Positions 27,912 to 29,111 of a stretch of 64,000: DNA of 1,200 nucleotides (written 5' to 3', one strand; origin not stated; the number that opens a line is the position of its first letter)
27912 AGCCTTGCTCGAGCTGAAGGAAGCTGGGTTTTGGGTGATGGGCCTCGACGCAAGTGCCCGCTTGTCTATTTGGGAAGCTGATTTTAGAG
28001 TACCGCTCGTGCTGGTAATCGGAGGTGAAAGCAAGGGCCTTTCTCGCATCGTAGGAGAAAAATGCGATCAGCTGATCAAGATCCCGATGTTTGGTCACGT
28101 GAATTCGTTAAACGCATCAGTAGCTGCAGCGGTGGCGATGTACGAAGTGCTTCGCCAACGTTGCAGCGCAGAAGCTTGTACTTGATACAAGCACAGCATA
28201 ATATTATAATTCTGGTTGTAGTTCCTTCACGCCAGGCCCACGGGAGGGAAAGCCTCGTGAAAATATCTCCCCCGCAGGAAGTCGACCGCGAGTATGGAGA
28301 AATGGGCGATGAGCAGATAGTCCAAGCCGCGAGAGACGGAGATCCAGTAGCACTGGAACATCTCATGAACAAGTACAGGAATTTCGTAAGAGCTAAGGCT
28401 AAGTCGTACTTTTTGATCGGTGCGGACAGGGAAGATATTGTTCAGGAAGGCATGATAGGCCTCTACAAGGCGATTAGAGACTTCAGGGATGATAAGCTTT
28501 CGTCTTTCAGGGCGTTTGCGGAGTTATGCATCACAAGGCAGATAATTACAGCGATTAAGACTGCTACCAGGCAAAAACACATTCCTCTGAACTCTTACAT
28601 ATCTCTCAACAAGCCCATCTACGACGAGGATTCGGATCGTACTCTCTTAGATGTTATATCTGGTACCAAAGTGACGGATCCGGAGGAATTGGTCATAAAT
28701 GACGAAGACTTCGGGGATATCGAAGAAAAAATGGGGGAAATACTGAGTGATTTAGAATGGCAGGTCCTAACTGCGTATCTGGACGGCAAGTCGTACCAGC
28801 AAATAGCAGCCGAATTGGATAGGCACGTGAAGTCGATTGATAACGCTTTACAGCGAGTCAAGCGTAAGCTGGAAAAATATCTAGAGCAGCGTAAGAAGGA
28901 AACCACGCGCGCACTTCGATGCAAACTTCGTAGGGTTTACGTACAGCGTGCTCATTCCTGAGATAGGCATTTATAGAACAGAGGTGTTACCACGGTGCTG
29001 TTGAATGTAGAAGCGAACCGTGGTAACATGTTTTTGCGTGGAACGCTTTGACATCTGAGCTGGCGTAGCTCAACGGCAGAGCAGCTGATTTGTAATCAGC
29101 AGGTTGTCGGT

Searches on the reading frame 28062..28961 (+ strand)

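Call 45: search_protein_families(library=pfam, proteins=[window:28062-28961:+], max_evalue=0.001)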
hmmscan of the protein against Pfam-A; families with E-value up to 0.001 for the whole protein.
window:28062-28961:+ (299 aa): 5 families
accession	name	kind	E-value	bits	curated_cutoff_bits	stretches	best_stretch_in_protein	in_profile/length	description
PF04542.20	Sigma70_r2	-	2.5e-15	56.5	24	1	101-170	1-70/71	Sigma-70 region 2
PF08281.18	Sigma70_r4_2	-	4.8e-08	33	25.7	1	234-270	17-54/54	Sigma-70, region 4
PF13384.12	HTH_23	-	4.2e-05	23.7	24.6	1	233-267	8-42/50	Homeodomain-like domain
PF00196.25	GerE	-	4.2e-05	23.5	23.5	1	227-271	2-46/57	Bacterial regulatory proteins, luxR family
PF12645.13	HTH_16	-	0.00043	20.8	22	0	85-142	2-65/65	Helix-turn-helix domain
